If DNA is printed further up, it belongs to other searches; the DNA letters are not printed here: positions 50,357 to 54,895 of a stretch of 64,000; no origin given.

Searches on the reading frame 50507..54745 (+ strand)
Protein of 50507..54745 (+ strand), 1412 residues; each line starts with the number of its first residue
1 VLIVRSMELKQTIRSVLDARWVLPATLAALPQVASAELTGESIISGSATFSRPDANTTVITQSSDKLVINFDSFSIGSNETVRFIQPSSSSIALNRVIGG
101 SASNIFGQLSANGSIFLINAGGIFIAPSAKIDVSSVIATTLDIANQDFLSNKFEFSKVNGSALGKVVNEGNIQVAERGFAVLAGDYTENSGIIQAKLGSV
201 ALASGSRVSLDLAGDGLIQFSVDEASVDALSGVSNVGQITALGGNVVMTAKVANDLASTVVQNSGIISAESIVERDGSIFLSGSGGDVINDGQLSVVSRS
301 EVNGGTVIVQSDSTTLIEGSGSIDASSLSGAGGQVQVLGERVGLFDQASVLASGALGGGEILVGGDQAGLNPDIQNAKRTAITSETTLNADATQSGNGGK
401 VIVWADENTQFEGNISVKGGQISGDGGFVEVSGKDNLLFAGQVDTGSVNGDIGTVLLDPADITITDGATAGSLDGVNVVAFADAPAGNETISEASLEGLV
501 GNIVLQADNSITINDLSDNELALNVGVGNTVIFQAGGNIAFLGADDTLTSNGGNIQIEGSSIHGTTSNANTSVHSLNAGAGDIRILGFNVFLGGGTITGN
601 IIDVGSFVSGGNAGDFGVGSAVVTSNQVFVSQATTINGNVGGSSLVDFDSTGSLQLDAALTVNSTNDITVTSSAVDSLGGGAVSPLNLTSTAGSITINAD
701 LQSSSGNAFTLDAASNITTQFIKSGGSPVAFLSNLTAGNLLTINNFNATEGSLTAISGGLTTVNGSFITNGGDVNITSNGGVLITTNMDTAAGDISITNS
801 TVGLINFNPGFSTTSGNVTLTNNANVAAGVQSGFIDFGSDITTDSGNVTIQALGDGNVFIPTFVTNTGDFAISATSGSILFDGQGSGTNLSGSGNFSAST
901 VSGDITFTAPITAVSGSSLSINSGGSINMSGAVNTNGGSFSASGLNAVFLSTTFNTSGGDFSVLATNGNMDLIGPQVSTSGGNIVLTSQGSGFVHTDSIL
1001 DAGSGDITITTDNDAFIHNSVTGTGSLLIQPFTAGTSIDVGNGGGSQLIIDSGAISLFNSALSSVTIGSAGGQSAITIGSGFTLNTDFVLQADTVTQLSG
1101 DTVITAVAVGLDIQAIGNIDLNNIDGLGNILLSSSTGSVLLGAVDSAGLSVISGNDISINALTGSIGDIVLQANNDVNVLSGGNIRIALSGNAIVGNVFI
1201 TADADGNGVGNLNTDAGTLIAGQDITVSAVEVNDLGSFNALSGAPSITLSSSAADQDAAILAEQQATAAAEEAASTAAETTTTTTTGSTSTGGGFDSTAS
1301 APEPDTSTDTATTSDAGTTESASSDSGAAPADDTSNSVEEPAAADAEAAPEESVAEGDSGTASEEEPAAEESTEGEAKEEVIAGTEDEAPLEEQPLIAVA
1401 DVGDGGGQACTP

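Call 86: search_protein_families(library=pfam, proteins=[window:50507-54745:+], max_evalue=0.00001)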
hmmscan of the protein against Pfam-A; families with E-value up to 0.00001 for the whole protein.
window:50507-54745:+ (1412 aa): 1 family
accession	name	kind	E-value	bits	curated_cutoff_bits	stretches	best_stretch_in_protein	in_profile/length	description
PF05860.19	TPS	-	5.6e-32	112.1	33.5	1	52-295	17-251/252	TPS secretion domain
